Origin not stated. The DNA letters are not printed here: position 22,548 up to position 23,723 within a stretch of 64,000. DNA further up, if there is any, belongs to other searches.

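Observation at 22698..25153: Truncated giant-protein paralog translationally coupled (ATGA overlap) to a four-repeat zinc-ribbon protein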

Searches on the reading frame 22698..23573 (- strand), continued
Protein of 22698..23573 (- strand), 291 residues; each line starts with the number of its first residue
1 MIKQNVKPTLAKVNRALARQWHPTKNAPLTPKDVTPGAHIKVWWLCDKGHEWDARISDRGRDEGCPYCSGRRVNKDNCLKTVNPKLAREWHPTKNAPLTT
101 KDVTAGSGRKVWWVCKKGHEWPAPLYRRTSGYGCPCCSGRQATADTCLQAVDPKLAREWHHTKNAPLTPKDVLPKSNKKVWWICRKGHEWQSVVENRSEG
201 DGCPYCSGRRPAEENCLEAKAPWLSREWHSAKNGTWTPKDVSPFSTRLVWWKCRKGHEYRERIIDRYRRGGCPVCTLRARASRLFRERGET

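Call 26: find_encoding_contigs(protein=P0019, flank=6000, max_places=3)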
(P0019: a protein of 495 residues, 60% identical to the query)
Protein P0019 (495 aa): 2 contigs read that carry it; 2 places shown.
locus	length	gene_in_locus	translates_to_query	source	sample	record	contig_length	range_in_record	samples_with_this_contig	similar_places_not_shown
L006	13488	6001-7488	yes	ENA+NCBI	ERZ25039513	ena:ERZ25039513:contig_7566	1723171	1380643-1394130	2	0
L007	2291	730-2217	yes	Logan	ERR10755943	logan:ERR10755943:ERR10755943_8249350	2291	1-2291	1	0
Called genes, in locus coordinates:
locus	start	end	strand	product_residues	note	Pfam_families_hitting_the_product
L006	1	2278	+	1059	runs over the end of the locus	PF01841:Transglut_core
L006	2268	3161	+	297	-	-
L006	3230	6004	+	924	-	PF13249:SQHop_cyclase_N (faint), PF00432:Prenyltrans, PF07678:TED_complement (weak), PF13243:SQHop_cyclase_C, PF07705:CARDB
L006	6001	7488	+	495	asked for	PF14311:DUF4379, PF22799:PIR1-like_C (faint), PF22152:Permu_RdRp_palm (faint), PF14311:DUF4379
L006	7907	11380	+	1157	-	PF01841:Transglut_core, PF00877:NLPC_P60, PF05257:CHAP (weak)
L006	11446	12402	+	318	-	PF08450:SGL (faint), PF01436:NHL (faint), PF06739:SBBP (faint), PF17170:DUF5128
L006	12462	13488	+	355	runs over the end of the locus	-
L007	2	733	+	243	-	?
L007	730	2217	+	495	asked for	PF14311:DUF4379, PF22799:PIR1-like_C (faint), PF22152:Permu_RdRp_palm (faint), PF14311:DUF4379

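Call 27: find_encoding_contigs(protein=P0073, flank=6000, max_places=3)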
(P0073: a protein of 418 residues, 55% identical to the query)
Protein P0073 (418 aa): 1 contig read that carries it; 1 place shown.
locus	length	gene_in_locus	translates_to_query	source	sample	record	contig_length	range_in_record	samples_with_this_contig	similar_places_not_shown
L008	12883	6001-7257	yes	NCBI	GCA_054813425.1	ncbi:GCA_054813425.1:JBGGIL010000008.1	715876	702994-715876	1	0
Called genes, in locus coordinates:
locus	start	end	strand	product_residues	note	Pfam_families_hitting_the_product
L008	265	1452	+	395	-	PF00266:Aminotran_5, PF00155:Aminotran_1_2, PF01041:DegT_DnrJ_EryC1, PF01053:Cys_Met_Meta_PP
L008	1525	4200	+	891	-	PF00111:Fer2 (weak), PF01799:Fer2_2, PF01315:Ald_Xan_dh_C, PF02738:MoCoBD_1, PF20256:MoCoBD_2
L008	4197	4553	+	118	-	PF04358:DsrC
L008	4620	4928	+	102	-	-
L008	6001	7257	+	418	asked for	PF14311:DUF4379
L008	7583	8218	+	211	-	-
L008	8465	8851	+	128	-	-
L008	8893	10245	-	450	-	PF21804:Transposase_29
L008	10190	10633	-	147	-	PF21804:Transposase_29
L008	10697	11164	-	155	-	PF13384:HTH_23 (faint), PF02796:HTH_7 (faint), PF13518:HTH_28 (faint), PF13551:HTH_29 (faint)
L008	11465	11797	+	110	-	PF13744:HTH_37, PF13443:HTH_26 (weak), PF01381:HTH_3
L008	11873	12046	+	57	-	PF17973:bMG10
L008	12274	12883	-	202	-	PF00078:RVT_1 (weak), PF08388:GIIM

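Call 28: find_encoding_contigs(protein=P0029, flank=6000, max_places=3)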
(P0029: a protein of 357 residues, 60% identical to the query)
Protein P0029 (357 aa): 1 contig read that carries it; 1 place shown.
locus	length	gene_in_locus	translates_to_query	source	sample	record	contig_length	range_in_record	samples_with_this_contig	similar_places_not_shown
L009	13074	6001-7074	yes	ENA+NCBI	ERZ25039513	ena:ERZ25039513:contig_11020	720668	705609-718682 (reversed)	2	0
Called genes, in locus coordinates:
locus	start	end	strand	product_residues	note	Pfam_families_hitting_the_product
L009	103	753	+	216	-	PF02463:SMC_N (faint), PF00005:ABC_tran, PF13304:AAA_21 (faint)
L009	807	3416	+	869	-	PF12704:MacB_PCD, PF02687:FtsX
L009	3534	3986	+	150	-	PF13473:Cupredoxin_1 (weak)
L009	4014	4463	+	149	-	PF13301:DUF4079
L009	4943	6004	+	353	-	PF26350:DUF8090 (faint), PF18780:HNH_repeat (weak)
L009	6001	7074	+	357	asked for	PF22799:PIR1-like_C (faint), PF14311:DUF4379, PF22152:Permu_RdRp_palm (faint), PF14311:DUF4379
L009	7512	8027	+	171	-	-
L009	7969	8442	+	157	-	-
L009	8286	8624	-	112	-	PF18480:DUF5615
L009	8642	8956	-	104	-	PF04255:DUF433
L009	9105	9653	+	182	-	PF14311:DUF4379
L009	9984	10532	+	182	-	PF00665:rve, PF24764:rva_4 (weak), PF13683:rve_3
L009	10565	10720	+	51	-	-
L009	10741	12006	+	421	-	PF13517:FG-GAP_3 (faint)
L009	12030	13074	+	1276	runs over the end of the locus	PF00432:Prenyltrans (weak), PF13517:FG-GAP_3 (faint), PF07678:TED_complement, PF13243:SQHop_cyclase_C (weak), PF07705:CARDB, PF01839:FG-GAP (faint)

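Call 29: find_related_loci(query=window:22701-23573:-, collection=genome_contigs, flank=10000)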
Query window:22701-23573:- (291 aa) in genome_contigs; peptide patterns used: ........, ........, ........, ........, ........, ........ (x = any residue, [..] = any of these).
263 stretches matched a pattern; 249 encode a relative of the query (tblastn E <= 1e-3); the best 80 are kept; 80 distinct loci.
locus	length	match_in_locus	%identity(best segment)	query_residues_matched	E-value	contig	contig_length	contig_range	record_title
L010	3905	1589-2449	63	3-289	3e-123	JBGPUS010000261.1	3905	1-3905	MAG: Nitrospirota bacterium isolate OBJ1_062018_110_38 k141_3058137_length_3905_cov_17.7808, whole genome shotgun sequen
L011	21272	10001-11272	61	1-287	1e-116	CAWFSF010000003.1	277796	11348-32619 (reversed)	MAG: Nitrospirota bacterium isolate MFD00905.bin.2.216 genome assembly, contig: contig_29257, whole genome shotgun seque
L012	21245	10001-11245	60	10-285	4e-112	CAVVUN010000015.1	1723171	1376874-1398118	MAG: Nitrospirota bacterium isolate MFD03899.bin.2.182 genome assembly, contig: contig_7566, whole genome shotgun sequen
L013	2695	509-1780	59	1-285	3e-116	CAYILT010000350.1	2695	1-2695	MAG TPA_asm: uncultured Nitrospiraceae bacterium isolate ERP119705_co22_392 genome assembly, contig: NODE_29401_length_2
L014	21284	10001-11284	50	2-285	3e-92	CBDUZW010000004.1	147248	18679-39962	MAG TPA_asm: uncultured bacterium isolate SRR22302365_binner123_Refined_103 genome assembly, contig: ERZ25074835.10, who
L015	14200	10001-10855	51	9-284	2e-92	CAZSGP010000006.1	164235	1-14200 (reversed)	MAG TPA_asm: uncultured Planctomycetia bacterium isolate SRP278252_co1_282 genome assembly, contig: NODE_77_length_16423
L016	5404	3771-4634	51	9-287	6e-92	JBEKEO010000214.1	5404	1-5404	MAG: Bacteroidales bacterium isolate SPRUCE 208 SPRUCE_208_214, whole genome shotgun sequence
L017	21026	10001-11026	53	10-282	7e-90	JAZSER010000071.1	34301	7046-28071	MAG: Faecousia sp. isolate T1900044588_TS20190054.MAGScoT_cleanbin_000055 SGB_614_k141_1937101, whole genome shotgun seq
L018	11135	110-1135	53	10-282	7e-90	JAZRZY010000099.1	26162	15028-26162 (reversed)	MAG: Eubacteriales bacterium isolate T1900044943_TS20190409.MAGScoT_cleanbin_000020 SGB_3471_k141_2455980, whole genome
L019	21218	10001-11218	51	3-276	9e-90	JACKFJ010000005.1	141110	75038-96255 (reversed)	MAG: Candidatus Omnitrophota bacterium isolate HK-STAS-OMNI-2 HK-STAS-OMNI-2_5, whole genome shotgun sequence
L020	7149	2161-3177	52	2-276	3e-89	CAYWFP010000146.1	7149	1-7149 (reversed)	MAG TPA_asm: uncultured Planctomycetaceae bacterium isolate SRP141376_co4_221 genome assembly, contig: NODE_16918_length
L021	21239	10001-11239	51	2-287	2e-87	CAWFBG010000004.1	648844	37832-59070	MAG: uncultured Planctomycetaceae bacterium isolate MFD09286.bin.1.1 genome assembly, contig: contig_17652, whole genome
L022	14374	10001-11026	51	7-282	3e-87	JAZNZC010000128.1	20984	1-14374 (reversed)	MAG: Eubacteriales bacterium isolate T1900044770_TS20190236.MAGScoT_cleanbin_000053 SGB_2447_k141_1464169, whole genome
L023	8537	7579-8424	50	3-276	9e-87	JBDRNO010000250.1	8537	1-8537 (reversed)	MAG: Bacteroidota bacterium isolate MEGAHIT-group-1.892 k141_13894429, whole genome shotgun sequence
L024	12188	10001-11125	51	10-278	5e-86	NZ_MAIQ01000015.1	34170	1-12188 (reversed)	Christensenella intestinihominis strain AF73-05CM02 AF73-05CM02.Scaf15, whole genome shotgun sequence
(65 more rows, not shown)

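Call 34: find_related_loci(query=window:22701-23573:-, collection=metagenome_contigs, flank=8000)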
Query window:22701-23573:- (291 aa) in metagenome_contigs; peptide patterns used: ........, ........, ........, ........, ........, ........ (x = any residue, [..] = any of these).
599 stretches matched a pattern (row limit reached: there are more); 577 encode a relative of the query (tblastn E <= 1e-3); the best 80 are kept; 80 distinct loci.
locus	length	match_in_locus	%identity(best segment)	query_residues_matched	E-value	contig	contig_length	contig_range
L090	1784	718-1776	64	1-285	4e-134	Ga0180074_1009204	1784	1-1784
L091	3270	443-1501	64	1-285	9e-129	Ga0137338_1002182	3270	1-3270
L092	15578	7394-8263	61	2-290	1e-120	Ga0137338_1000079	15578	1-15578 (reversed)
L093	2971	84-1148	64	1-285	3e-124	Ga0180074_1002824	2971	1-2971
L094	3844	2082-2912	62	9-281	7e-122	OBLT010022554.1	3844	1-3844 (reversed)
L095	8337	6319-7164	60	9-289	1e-114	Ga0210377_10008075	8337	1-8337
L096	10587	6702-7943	59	10-285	2e-113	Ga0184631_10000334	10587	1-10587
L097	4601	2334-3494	57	5-285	4e-107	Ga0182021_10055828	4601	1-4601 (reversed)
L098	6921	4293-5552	58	10-290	3e-106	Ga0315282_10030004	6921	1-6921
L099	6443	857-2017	57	5-285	2e-106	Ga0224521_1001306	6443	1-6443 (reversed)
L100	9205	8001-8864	55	1-286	1e-104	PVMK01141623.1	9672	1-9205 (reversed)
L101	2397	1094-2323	56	10-280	5e-107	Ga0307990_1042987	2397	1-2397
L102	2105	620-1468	54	1-282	8e-108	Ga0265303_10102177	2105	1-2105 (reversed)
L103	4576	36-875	56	6-287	2e-102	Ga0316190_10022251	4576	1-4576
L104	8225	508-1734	56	6-288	4e-102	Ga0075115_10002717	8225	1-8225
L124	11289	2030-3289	56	1-285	5e-115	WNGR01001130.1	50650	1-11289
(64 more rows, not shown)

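Call 38: search_protein_families(library=padloc, proteins=[window:22701-23573:-], max_evalue=0.01)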
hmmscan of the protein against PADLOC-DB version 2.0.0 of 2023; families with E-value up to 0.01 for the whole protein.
window:22701-23573:- (291 aa): 0 families

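Call 39: search_protein_families(library=ncbifam, proteins=[window:22701-23573:-], max_evalue=0.01)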
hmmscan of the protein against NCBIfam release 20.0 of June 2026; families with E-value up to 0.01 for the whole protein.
window:22701-23573:- (291 aa): 1 family
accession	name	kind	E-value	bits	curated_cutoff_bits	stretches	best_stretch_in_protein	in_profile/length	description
NF005841.0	PRK07758.1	equivalog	0.0084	16.4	115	0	111-148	6-39/95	hypothetical protein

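Call 40: search_solved_structures(query=window:22701-23573:-, max_evalue=1, show_alignments=2)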
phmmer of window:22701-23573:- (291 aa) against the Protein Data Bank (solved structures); distinct sequences matched with E-value up to 1: 2.
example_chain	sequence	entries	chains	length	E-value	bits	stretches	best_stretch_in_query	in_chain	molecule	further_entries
6sga_Fd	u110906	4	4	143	5e-06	29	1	72-150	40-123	mt-SAF33 | DUF4379 domain-containing protein | Probable Zinc-ribbon domain-containing protein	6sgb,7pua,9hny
2cug_A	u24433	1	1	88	0.71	12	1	79-97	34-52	mKIAA0962 protein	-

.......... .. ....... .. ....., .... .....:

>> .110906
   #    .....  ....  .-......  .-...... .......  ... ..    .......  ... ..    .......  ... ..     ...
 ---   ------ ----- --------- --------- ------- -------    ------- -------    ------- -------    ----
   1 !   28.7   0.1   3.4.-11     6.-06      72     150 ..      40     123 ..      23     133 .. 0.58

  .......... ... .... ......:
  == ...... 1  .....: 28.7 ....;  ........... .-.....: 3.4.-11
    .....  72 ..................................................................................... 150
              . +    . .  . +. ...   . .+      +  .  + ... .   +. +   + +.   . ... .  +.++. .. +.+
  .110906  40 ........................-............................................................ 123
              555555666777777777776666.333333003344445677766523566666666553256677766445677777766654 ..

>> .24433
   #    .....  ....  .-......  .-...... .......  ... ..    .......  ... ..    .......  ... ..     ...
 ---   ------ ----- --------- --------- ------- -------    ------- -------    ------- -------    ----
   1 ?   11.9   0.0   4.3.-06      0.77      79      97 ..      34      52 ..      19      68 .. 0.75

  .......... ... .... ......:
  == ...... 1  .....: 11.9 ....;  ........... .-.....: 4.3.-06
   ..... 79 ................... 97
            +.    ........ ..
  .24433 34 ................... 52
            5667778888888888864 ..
